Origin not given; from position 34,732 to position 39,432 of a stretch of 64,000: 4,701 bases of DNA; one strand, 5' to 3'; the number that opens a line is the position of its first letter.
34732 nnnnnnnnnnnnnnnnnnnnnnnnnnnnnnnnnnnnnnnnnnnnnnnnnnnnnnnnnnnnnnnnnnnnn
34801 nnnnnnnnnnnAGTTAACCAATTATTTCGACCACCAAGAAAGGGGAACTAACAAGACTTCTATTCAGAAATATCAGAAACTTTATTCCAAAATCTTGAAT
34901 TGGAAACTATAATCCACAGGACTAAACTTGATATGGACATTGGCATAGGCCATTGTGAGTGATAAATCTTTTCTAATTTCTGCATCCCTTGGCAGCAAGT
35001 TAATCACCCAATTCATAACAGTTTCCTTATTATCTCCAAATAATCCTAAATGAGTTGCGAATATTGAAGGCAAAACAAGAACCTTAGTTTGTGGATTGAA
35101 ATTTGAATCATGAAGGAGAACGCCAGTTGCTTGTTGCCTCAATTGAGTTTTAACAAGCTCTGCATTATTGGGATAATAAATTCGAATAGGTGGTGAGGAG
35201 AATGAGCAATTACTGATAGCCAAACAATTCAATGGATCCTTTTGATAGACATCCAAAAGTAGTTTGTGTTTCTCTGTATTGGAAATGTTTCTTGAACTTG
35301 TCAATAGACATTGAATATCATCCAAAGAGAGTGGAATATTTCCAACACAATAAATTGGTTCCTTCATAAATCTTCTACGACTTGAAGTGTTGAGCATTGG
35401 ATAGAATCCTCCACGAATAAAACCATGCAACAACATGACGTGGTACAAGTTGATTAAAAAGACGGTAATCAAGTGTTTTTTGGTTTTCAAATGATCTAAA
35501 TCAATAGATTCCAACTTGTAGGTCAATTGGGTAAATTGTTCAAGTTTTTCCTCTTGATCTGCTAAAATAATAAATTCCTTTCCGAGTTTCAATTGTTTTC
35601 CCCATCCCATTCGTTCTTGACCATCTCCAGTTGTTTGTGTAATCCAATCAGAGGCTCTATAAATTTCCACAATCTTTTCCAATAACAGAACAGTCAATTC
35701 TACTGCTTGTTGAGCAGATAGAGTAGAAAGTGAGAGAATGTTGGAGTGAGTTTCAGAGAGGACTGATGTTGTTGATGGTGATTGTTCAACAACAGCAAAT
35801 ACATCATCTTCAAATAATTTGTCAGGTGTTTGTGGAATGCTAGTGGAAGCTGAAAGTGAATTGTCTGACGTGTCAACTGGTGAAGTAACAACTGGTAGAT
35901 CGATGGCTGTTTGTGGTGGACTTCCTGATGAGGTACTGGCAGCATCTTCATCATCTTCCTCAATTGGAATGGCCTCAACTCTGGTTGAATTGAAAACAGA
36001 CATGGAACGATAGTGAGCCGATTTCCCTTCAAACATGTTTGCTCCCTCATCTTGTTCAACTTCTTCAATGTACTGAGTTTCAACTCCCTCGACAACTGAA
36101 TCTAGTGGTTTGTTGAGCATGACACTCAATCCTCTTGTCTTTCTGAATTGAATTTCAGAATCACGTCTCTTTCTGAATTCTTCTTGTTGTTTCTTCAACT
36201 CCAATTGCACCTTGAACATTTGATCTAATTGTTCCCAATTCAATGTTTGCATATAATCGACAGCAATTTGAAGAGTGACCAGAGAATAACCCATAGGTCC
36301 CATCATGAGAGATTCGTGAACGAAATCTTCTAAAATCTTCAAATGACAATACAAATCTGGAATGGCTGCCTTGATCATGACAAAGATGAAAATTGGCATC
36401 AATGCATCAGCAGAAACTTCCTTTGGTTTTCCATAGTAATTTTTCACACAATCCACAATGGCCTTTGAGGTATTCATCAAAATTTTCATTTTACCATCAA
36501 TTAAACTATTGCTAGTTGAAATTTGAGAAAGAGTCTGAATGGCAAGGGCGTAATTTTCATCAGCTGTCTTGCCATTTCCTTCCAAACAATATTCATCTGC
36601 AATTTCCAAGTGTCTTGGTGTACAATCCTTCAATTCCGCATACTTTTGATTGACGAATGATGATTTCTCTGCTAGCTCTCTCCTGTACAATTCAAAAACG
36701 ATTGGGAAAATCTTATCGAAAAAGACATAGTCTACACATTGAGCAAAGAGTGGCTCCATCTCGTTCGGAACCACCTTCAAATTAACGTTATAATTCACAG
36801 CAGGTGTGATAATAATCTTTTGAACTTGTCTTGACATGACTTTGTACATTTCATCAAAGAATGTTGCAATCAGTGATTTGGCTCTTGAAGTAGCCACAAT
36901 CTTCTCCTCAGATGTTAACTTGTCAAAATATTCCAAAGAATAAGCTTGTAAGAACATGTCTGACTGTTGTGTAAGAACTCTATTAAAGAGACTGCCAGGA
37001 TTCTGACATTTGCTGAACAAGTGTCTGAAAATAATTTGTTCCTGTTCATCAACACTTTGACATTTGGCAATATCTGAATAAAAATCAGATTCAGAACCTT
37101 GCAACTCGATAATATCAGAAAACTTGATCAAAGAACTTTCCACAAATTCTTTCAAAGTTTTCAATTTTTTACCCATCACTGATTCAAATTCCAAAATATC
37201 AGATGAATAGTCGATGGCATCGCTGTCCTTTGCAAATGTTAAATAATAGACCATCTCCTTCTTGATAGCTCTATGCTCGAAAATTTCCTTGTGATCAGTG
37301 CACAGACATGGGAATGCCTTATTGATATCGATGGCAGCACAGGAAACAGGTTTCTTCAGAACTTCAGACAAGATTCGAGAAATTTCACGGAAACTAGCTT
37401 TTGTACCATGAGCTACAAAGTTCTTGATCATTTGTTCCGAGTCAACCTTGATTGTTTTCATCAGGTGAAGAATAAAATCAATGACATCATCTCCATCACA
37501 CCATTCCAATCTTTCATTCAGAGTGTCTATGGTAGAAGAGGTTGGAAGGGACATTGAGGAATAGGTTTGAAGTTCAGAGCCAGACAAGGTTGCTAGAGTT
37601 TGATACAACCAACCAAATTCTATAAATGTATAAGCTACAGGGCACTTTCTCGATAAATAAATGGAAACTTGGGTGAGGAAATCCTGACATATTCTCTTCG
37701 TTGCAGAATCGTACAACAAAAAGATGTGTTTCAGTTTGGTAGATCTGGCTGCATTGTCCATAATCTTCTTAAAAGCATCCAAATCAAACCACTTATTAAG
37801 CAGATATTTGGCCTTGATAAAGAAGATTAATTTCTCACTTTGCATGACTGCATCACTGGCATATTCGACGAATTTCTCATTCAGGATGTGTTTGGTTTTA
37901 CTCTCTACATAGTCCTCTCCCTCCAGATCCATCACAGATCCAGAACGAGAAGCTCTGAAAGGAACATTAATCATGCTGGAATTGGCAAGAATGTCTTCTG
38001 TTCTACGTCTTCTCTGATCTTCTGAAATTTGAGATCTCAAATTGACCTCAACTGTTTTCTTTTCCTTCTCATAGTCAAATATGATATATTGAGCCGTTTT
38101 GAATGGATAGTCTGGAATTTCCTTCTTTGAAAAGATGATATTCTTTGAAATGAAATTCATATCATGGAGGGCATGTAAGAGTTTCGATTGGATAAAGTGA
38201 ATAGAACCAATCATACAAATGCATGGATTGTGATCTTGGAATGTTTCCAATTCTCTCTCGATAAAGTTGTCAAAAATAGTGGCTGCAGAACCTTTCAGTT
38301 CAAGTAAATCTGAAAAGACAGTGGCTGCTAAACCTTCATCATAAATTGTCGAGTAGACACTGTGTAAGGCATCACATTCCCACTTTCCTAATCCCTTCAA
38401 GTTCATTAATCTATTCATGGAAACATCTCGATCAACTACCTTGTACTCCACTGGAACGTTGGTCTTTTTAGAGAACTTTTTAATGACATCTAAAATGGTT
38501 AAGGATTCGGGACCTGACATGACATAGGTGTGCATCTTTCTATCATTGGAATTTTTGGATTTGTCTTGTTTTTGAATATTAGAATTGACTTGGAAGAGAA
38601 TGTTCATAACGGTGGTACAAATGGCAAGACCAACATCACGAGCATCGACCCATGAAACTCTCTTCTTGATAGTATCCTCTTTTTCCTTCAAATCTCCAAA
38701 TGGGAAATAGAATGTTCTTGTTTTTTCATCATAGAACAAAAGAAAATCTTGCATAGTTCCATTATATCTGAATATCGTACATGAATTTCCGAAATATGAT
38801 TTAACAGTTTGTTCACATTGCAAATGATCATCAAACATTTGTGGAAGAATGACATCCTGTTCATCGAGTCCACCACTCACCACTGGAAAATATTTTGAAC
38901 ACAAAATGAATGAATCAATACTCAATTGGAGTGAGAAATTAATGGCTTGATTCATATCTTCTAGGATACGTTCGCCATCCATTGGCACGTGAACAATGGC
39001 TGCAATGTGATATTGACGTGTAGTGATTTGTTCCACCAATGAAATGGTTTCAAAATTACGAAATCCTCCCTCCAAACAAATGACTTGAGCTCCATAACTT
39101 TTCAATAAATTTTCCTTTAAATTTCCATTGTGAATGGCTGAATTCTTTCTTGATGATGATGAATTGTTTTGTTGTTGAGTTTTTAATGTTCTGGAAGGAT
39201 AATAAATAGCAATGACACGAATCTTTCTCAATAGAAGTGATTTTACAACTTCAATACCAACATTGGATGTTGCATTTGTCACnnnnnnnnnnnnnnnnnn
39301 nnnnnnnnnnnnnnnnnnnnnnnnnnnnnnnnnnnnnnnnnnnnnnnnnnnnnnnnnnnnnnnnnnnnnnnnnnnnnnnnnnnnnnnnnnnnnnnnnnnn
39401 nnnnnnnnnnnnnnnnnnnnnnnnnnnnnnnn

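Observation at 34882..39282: Unusual NmrA-like + VPS9 + DUF547 domain fusion in a single 1466-aa ORF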

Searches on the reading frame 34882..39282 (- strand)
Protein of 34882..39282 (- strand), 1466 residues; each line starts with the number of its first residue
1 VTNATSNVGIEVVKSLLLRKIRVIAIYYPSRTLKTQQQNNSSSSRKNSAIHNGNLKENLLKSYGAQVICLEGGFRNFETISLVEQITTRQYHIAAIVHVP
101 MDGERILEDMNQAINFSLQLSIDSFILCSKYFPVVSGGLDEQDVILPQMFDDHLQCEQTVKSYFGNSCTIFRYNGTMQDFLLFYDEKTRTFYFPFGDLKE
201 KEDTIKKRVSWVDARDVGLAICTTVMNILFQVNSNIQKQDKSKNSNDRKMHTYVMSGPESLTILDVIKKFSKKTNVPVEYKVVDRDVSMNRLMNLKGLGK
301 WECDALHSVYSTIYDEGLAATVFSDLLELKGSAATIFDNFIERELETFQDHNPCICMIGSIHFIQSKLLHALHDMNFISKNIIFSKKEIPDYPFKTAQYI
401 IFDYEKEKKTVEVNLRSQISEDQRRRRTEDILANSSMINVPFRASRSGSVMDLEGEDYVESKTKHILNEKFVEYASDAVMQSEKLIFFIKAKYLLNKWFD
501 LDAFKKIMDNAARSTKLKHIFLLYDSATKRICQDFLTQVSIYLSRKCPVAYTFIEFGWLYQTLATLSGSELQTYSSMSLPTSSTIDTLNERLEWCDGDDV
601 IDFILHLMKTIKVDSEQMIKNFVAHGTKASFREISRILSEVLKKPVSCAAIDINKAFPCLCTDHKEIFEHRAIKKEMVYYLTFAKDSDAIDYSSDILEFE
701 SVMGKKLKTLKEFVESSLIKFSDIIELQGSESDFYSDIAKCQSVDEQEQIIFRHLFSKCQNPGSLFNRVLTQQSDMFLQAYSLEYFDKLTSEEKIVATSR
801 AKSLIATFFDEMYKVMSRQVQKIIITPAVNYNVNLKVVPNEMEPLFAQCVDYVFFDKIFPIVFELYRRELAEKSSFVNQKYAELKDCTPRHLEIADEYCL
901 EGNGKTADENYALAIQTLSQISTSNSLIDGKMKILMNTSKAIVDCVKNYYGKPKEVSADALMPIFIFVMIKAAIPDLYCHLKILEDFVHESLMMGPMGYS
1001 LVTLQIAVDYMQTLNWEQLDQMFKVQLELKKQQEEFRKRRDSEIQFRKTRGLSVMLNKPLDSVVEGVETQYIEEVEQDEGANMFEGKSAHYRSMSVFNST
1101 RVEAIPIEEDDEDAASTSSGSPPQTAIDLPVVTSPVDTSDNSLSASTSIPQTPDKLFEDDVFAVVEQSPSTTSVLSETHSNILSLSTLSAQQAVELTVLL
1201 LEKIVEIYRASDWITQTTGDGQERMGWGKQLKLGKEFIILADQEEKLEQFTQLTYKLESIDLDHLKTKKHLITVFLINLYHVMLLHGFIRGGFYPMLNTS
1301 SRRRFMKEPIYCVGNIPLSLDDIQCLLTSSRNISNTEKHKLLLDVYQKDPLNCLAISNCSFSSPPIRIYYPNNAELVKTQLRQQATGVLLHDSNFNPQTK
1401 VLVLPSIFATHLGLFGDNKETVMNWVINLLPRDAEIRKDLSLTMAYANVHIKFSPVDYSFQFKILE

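Call 3: search_protein_families(library=pfam, proteins=[window:34882-39282:-], max_evalue=1)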
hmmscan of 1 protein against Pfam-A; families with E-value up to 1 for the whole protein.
window:34882-39282:- (1466 aa): 4 families
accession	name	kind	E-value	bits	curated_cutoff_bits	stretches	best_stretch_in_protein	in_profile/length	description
PF02204.23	VPS9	-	3.9e-21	75.8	27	1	913-1014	3-102/104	Vacuolar sorting protein 9 (VPS9) domain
PF04784.19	DUF547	-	5.3e-15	55.9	27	1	1273-1385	10-121/125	Protein of unknown function, DUF547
PF05368.20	NmrA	-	0.00012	22.2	27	1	148-290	122-250/298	NmrA-like family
PF22035.1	Lpg0393_VPS9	-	0.0024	18.4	27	1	944-1035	22-118/149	Lpg0393 VPS9-like domain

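Call 6: find_homologous_proteins(query=window:34882-39282:-)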
Query window:34882-39282:- (1466 aa): 2 proteins with E <= 0.001 among 8000 candidates.
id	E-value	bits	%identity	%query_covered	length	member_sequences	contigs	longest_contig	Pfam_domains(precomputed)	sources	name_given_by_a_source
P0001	0.0e+0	1618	65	74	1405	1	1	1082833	PF05368.20,PF02204.24,PF00169.36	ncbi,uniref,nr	ncbi:hypothetical protein C9374_007249 [Naegleria lovaniensis]|uniref:PH domain-containing protein n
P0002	0.0e+0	1433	47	100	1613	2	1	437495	PF05368.20,PF02204.24,PF04784.20,PF00169.36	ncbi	ncbi:hypothetical protein ABK040_008399 [Willaertia magna]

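Call 12: search_protein_families(library=pfam, proteins=[P0001, P0002], max_evalue=1)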
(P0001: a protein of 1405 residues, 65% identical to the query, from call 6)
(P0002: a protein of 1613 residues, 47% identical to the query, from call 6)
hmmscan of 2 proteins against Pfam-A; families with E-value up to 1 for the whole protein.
P0001 (1405 aa): 6 families
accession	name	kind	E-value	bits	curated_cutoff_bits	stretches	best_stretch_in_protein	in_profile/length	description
PF02204.23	VPS9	-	1.2e-18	67.8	27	1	1222-1323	3-102/104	Vacuolar sorting protein 9 (VPS9) domain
PF00169.35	PH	-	3e-09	37.8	25.1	1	116-216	2-103/105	PH domain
PF05368.20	NmrA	-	1.9e-06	28.2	27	0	273-398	5-103/298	NmrA-like family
PF22035.1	Lpg0393_VPS9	-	0.00087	19.8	27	1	1256-1345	26-118/149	Lpg0393 VPS9-like domain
PF15413.13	PH_11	-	0.14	13.1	30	1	128-215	15-100/101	Pleckstrin homology domain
PF06303.17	MatP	-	0.7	10.9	27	0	797-832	13-48/84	MatP N-terminal domain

P0002 (1613 aa): 4 families
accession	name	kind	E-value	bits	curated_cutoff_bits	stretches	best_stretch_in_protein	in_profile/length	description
PF02204.23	VPS9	-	3.1e-20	72.9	27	1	1121-1224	1-102/104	Vacuolar sorting protein 9 (VPS9) domain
PF04784.19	DUF547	-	3.2e-13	50.2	27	1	1418-1533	11-125/125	Protein of unknown function, DUF547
PF05368.20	NmrA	-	5.4e-08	33.2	27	1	760-890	139-273/298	NmrA-like family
PF00169.35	PH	-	8.6e-07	29.9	25.1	1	25-127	2-102/105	PH domain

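Call 17: find_encoding_contigs(protein=P0001, flank=4000, max_places=2)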
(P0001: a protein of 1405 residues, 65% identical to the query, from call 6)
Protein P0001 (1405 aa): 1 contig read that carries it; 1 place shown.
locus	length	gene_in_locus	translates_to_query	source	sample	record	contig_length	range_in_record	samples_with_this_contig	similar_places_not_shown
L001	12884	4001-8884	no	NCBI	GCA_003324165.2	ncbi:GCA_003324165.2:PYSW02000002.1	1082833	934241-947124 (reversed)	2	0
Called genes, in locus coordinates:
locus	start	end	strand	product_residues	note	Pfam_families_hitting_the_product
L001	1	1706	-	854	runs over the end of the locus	PF00569:ZZ, PF00583:Acetyltransf_1, PF00970:FAD_binding_6, PF00175:NAD_binding_1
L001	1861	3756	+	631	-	PF12937:F-box-like (weak)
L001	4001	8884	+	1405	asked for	PF00169:PH, PF05368:NmrA (faint), PF02204:VPS9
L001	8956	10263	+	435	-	PF04784:DUF547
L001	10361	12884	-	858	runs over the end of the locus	PF13041:PPR_2 (faint)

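Call 18: find_encoding_contigs(protein=P0002, flank=4000, max_places=2)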
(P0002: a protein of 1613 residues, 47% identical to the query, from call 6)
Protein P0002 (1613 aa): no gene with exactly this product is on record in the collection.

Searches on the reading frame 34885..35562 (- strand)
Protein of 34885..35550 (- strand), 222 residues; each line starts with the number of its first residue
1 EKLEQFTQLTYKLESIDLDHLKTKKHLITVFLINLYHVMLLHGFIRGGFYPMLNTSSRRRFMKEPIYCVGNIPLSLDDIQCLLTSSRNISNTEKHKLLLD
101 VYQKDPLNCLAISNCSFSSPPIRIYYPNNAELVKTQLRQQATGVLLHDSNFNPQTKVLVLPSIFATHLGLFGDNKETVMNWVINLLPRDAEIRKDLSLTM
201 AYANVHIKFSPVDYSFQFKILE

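Call 22: find_homologous_proteins(query=window:34885-35550:-, max_evalue=0.001)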
Query window:34885-35550:-: 98 candidates shared short words with the query, none scored E <= 0.001.

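Call 46: find_homologous_proteins(query=A2, max_evalue=0.00001)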
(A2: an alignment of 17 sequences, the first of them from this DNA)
Query A2 (17 sequences) (226 aa, profile of the alignment): 4 proteins with E <= 0.00001 among 2760 candidates.
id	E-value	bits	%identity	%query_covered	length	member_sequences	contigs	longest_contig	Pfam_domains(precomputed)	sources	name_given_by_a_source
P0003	1.3e-69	252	100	100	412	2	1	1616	PF04784.20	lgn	-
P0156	1.1e-6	46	27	56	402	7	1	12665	PF04784.20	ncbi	-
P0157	2.3e-6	45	27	55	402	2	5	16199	PF04784.20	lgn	-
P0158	4.3e-6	44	25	56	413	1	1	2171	PF04784.20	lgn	-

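Call 49: search_protein_families(library=pfam, proteins=[P0156], max_evalue=0.01)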
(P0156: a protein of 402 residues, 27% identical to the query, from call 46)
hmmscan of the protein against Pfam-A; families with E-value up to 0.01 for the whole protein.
P0156 (402 aa): 1 family
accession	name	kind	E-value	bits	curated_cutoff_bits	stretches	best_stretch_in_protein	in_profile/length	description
PF04784.19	DUF547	-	5.5e-21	75.3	27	1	125-235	3-125/125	Protein of unknown function, DUF547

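Call 58: predict_structure(alignment_id=A2)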
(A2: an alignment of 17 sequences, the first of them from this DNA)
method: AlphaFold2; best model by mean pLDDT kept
length: 226 residues; sequences in the alignment: 17
mean_pLDDT: 90.3   pTM: 0.87
mean pLDDT of the five models: 90.3, 89.9, 88.2, 87.9, 85.1
residues with pLDDT >= 90: 153; 70-90: 65; 50-70: 8; < 50: 0
segments of 3 or more residues with pLDDT < 50: none
pLDDT, mean of each block of 10 residues (from residue 1): 83 89 90 96 91 80 89 93 89 71 87 93 92 94 96 97 95 91 96 97 95 92 75
secondary structure, 60 per line:
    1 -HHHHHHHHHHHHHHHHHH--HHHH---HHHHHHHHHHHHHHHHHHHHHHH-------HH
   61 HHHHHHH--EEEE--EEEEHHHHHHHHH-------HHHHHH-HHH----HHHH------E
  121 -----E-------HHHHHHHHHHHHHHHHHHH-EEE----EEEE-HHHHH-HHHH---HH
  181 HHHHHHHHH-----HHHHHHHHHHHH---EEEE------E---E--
elements in order: H2-19 H22-25 H29-51 H59-67 E70-73 E76-79 H80-88 H96-101 H110-113 H134-152 E154-156 E161-164 H166-170 H172-175 H179-189 H195-206 E210-213

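Call 71: fold_search(model_id=the predicted structure, library=pdb)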
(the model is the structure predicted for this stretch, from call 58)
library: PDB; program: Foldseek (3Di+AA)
matches with E <= 10: 13; with E <= 0.001: 0
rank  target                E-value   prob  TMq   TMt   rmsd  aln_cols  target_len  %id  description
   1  3wb8_H                2.5e+00  0.02  0.17  0.12  18.0       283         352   12  Crystal Structure of MyoVa-GTD (released 2013-07-10)
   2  1huw                  3.5e+00  0.02  0.13  0.17  16.9       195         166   15  THE CRYSTAL STRUCTURE OF AFFINITY-MATURED HUMAN GROWTH HORMONE AT 2 ANGSTROMS RESOLUTION (released 1994-01-31)
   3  9tvu_J                4.6e+00  0.04  0.10  0.12   6.5        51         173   18  Structure of the Chlamydomonas reinhardtii chlororibosome (released 2026-02-18)
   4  5xnh_H                5.5e+00  0.02  0.12  0.09  13.6       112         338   14  Crystal structure of the branched-chain polyamine synthase (BpsA) in complex with spermidine (released 2017-10-04)
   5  7usc_B                5.5e+00  0.01  0.17  0.05  16.8       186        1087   11  Cryo-EM structure of WAVE Regulatory Complex (released 2022-09-21)
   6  8jzh_A                6.5e+00  0.02  0.13  0.09   6.1        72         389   21  C. glutamicum S-adenosylmethionine synthase (released 2023-10-25)
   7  1shz_C                6.9e+00  0.02  0.11  0.13  15.0       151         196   10  Crystal Structure of the p115RhoGEF rgRGS Domain in A Complex with Galpha(13):Galpha(i1) Chimera (released 2005-01-18)
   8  5o60_K                8.7e+00  0.03  0.11  0.16   7.4        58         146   17  Structure of the 50S large ribosomal subunit from Mycobacterium smegmatis (released 2017-07-12)
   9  9l5t_I                8.7e+00  0.01  0.12  0.06  13.7       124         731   10  Cryo-EM structure of the thermophile spliceosome (state B*Q2) (released 2025-03-12)
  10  1usp_B                9.2e+00  0.02  0.14  0.22   7.6        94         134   14  Organic Hydroperoxide Resistance Protein from Deinococcus radiodurans (released 2004-04-08)
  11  6w62_A                9.2e+00  0.00  0.11  0.05  17.9       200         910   19  Cryo-EM structure of Cas12i-crRNA complex (released 2020-09-16)
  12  8jzi_D                9.7e+00  0.01  0.13  0.09   6.1        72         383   21  Mutant S-adenosylmethionine synthase from C. glutamicum (released 2023-10-25)
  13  5oqp_A                9.7e+00  0.01  0.19  0.08  13.2       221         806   15  Crystal structure of the S. cerevisiae condensin Ycg1-Brn1 subcomplex bound to DNA (crystal form I) (released 2017-10-18)
